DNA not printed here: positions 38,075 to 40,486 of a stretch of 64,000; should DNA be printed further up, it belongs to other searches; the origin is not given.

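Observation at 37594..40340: Low-GC islet inserted 3' of tRNA-Met carrying one orphan repeat/membrane protein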

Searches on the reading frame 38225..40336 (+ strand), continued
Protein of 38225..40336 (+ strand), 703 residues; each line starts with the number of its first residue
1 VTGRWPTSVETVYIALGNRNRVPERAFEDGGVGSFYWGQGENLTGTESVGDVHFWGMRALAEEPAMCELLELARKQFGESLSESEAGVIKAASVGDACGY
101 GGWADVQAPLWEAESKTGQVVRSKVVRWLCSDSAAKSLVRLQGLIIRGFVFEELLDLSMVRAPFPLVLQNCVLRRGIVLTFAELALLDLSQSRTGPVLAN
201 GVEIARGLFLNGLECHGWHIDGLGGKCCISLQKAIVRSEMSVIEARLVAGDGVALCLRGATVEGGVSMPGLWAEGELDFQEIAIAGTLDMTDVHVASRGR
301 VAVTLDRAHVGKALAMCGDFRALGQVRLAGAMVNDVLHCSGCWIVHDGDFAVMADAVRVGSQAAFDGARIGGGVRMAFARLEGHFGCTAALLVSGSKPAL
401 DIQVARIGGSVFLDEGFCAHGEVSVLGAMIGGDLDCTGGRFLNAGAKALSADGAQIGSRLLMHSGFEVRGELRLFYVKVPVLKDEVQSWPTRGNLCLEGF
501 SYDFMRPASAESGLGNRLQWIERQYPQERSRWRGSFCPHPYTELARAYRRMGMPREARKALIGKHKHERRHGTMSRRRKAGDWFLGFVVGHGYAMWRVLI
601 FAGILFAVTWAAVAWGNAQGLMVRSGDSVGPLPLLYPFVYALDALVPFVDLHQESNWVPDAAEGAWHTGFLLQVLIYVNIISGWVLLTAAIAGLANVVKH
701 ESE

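Call 88: search_solved_structures(query=A1, max_evalue=1)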
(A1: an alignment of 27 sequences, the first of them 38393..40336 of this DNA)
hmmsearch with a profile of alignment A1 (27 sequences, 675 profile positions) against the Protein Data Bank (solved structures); distinct sequences matched with E-value up to 1: 3.
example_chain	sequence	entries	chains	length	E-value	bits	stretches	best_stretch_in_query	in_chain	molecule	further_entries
9gva_AAA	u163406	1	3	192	0.11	13.8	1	174-264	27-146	Hexapeptide transferase family protein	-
6uvi_A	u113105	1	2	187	0.6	11.4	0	41-117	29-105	Alr1298 protein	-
6uv7_A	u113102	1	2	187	0.69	11.2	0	41-116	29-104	Alr1298 protein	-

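Call 94: list_cluster_members(proteins=[P0033, P0034, P0035, P0036, P0037, P0038, P0039, P0040, P0041, P0044])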
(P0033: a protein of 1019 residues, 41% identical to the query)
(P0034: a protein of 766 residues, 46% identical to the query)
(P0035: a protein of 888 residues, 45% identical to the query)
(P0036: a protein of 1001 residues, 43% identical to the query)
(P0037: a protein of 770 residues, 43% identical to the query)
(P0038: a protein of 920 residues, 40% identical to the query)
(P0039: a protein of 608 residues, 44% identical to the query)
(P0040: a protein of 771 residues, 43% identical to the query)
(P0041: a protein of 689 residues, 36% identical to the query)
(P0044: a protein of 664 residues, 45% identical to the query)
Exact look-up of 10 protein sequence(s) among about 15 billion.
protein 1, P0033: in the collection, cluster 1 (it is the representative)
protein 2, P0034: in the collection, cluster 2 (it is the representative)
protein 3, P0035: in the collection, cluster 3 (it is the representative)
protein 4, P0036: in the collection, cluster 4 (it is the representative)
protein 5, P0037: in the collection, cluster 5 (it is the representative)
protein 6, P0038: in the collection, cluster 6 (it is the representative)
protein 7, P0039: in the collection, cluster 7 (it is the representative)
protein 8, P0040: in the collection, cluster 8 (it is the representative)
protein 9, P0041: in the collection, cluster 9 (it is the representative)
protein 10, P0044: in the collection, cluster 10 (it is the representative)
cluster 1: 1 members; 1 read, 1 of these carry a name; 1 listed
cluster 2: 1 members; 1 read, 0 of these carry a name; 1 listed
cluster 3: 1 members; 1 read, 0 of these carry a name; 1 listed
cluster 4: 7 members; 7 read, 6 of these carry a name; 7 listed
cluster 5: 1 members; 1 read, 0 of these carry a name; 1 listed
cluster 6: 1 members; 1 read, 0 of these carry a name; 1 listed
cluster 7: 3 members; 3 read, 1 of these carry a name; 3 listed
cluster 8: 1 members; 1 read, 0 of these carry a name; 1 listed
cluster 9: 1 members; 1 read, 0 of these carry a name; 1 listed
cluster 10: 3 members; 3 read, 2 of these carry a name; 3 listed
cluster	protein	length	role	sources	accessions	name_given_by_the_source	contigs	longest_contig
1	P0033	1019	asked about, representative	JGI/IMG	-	hypothetical protein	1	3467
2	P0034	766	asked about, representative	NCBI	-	-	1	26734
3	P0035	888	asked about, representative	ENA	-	-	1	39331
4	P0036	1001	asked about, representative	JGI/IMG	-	hypothetical protein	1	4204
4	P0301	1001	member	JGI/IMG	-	hypothetical protein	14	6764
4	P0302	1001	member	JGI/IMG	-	hypothetical protein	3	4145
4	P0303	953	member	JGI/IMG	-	hypothetical protein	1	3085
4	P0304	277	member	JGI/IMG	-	hypothetical protein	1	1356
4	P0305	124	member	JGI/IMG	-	hypothetical protein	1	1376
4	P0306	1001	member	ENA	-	-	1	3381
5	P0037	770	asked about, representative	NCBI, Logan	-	-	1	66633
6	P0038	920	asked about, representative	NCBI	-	-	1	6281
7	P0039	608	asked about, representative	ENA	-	-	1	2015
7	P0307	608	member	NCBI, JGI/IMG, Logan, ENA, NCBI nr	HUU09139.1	MAG TPA: hypothetical protein VM431_01215 [Phycisphaerae bacterium] | hypothetical protein [Phycisphaerae bacterium]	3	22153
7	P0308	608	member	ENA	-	-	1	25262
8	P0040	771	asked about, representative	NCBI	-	-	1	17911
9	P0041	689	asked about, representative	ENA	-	-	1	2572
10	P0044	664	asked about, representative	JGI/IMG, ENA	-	-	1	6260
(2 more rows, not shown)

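Call 97: find_encoding_contigs(protein=P0307, flank=8000, max_places=2)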
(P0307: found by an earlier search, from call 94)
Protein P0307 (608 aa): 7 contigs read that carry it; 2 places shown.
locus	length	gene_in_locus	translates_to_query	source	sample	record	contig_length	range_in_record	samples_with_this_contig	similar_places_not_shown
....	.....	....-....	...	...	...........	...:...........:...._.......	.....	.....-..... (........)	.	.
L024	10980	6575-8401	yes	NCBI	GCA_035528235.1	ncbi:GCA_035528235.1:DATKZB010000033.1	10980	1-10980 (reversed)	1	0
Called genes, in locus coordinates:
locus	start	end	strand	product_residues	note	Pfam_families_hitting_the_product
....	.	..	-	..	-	?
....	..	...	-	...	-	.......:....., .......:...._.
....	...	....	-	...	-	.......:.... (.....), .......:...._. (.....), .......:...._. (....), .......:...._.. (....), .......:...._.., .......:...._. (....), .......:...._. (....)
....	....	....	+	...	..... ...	-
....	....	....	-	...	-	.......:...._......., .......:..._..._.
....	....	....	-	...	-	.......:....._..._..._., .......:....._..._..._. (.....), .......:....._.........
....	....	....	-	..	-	-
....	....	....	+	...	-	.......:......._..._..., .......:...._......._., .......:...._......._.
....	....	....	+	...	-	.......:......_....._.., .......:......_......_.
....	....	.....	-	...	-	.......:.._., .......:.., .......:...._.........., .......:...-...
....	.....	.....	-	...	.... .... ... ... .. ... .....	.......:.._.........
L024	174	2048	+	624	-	PF17297:PEPCK_N, PF00821:PEPCK_GTP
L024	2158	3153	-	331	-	PF00248:Aldo_ket_red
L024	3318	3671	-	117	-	PF05635:23S_rRNA_IVP, PF22296:bAvd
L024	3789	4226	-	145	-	PF03479:PCC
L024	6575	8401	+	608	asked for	-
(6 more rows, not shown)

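Call 102: search_protein_families(library=ncbifam, proteins=[L015:5582-5935:+, L015:9640-9918:-, L015:5932-6948:+, L015:6926-8218:+, L016:7556-8575:+], max_evalue=0.01)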
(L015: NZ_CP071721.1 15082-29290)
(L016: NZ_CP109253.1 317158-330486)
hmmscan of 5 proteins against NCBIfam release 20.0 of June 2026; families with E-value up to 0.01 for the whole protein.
L015:5582-5935:+ (117 aa): 1 family
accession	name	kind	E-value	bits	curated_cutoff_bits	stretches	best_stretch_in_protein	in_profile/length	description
NF041216.1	CU044_2847_fam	subfamily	3.1e-29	101.5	23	1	15-110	1-91/91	CU044_2847 family protein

L015:9640-9918:- (92 aa): 1 family
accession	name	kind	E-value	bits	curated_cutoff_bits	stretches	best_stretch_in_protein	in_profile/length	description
NF041216.1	CU044_2847_fam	subfamily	2.9e-08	34.3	23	1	15-76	1-57/91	CU044_2847 family protein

L015:5932-6948:+ (338 aa): 0 families

L015:6926-8218:+ (430 aa): 0 families

L016:7556-8575:+ (339 aa): 0 families

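Call 103: search_protein_families(library=pfam, proteins=[L015:5582-5935:+, L015:9640-9918:-, L015:5932-6948:+, L015:6926-8218:+, L015:2427-5489:-], max_evalue=0.01)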
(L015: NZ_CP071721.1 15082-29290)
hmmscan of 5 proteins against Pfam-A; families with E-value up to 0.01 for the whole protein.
L015:5582-5935:+ (117 aa): 1 family
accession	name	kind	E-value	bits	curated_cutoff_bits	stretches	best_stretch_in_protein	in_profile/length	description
PF19493.4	Trypco1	-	2.8e-27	95.6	24.6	1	7-111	1-97/98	Trypsin-co-occurring domain 1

L015:9640-9918:- (92 aa): 1 family
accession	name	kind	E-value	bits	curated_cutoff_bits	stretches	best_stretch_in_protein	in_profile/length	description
PF19493.4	Trypco1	-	1.6e-08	35.5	24.6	1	7-75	1-62/98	Trypsin-co-occurring domain 1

L015:5932-6948:+ (338 aa): 1 family
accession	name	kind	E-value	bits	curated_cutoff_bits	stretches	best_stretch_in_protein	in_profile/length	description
PF13576.12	Pentapeptide_3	-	0.0068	17.1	27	0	102-147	2-47/48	Pentapeptide repeats (9 copies)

L015:6926-8218:+ (430 aa): 0 families

L015:2427-5489:- (1020 aa): 9 families
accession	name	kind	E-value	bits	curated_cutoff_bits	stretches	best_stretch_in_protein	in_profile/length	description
PF20703.3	nSTAND1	-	3.5e-123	412.4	27.1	1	265-676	1-378/379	Novel STAND NTPase 1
PF00805.28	Pentapeptide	-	1.7e-44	149.3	20.2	6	802-839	3-40/40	Pentapeptide repeats (8 copies)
PF00656.27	Peptidase_C14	-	1.4e-15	58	21.4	1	3-234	2-223/233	Caspase domain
PF13599.13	Pentapeptide_4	-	8.6e-14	51.8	38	2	887-956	8-77/78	Pentapeptide repeat region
PF13576.12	Pentapeptide_3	-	1.7e-09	38.2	27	0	803-843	2-45/48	Pentapeptide repeats (9 copies)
PF13191.12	AAA_16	-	8.7e-06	26.8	32.6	1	282-425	2-158/167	AAA ATPase domain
PF13401.12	AAA_22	-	8.5e-05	23.3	27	1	298-438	4-121/130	AAA domain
PF25201.1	nSTAND6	-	0.00025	21.5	27.7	1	283-323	2-41/148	Novel STAND NTPase 6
PF20720.3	nSTAND3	-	0.0014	18.8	27.2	0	289-460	7-129/155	Novel STAND NTPase 3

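Call 107: get_annotated_region(hit=H8, flank=5000)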
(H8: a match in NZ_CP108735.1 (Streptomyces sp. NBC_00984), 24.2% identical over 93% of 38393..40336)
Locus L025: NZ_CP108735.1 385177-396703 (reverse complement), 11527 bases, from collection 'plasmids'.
description: Streptomyces sp. NBC_00984 plasmid unnamed1, complete sequence
organism: Streptomyces sp. NBC_00984 (NCBI taxid 2903700)
taxonomy: Bacteria; Actinomycetota; Actinomycetes; Kitasatosporales; Streptomycetaceae; Streptomyces; Streptomyces sp. NBC 00984
host: -; source: -; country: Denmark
typing (MOB-suite, as given by PLSDB): mobilizable; relaxase MOBF,MOBP
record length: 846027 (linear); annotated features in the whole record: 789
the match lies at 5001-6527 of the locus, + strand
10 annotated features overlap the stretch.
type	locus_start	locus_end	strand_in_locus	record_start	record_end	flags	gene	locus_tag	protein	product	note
CDS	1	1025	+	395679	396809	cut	-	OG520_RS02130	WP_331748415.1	class I SAM-dependent methyltransferase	-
CDS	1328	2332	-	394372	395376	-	-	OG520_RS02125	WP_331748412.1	HEAT repeat domain-containing protein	-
CDS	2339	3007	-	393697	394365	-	-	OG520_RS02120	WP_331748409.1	HEAT repeat domain-containing protein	-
CDS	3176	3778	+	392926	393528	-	thpR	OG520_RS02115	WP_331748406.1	RNA 2',3'-cyclic phosphodiesterase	GO:0008033 - tRNA processing [Evidence IEA]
CDS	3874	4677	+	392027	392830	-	-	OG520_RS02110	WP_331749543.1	DUF6461 domain-containing protein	-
CDS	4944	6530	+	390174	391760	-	-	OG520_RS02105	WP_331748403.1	oxidoreductase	-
CDS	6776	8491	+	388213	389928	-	-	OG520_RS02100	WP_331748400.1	IS1182 family transposase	-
CDS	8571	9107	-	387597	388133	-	-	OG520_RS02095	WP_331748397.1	hypothetical protein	-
CDS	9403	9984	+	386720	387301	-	-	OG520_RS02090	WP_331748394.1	hypothetical protein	-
CDS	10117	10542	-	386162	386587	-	-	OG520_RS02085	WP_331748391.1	nucleotidyltransferase domain-containing protein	-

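Call 108: get_annotated_region(hit=H3, flank=5000)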
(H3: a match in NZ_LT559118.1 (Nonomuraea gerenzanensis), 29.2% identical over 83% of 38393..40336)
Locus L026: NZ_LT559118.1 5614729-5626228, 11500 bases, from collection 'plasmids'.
description: Nonomuraea gerenzanensis isolate nono1 plasmid I, complete sequence
organism: Nonomuraea gerenzanensis (NCBI taxid 93944)
taxonomy: Bacteria; Actinomycetota; Actinomycetes; Streptosporangiales; Streptosporangiaceae; Nonomuraea; Nonomuraea gerenzanensis
host: -; source: -; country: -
typing (MOB-suite, as given by PLSDB): non-mobilizable
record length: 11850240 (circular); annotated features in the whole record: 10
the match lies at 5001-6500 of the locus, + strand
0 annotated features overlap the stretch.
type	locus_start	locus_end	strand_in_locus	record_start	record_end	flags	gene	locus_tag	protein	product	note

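Call 109: get_annotated_region(hit=H9, flank=5000)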
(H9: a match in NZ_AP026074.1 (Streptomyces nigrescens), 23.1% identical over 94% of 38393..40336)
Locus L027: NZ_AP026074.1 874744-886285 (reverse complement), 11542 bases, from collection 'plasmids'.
description: Streptomyces nigrescens strain HEK616 plasmid SNP1
organism: Streptomyces nigrescens (NCBI taxid 1920)
taxonomy: Bacteria; Actinomycetota; Actinomycetes; Kitasatosporales; Streptomycetaceae; Streptomyces; Streptomyces nigrescens
host: -; source: -; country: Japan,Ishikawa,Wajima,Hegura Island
typing (MOB-suite, as given by PLSDB): non-mobilizable
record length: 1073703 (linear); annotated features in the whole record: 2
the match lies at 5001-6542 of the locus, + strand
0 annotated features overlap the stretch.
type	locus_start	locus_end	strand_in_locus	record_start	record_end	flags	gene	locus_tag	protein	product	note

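Call 110: get_annotated_region(hit=H14, flank=5000)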
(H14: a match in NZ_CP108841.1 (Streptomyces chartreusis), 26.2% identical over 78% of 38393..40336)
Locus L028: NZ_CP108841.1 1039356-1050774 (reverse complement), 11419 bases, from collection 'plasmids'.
description: Streptomyces chartreusis strain NBC_00851 plasmid unnamed1, complete sequence
organism: Streptomyces chartreusis (NCBI taxid 1969)
taxonomy: Bacteria; Actinomycetota; Actinomycetes; Kitasatosporales; Streptomycetaceae; Streptomyces; Streptomyces chartreusis
host: -; source: -; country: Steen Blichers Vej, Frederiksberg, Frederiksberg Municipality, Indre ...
typing (MOB-suite, as given by PLSDB): non-mobilizable
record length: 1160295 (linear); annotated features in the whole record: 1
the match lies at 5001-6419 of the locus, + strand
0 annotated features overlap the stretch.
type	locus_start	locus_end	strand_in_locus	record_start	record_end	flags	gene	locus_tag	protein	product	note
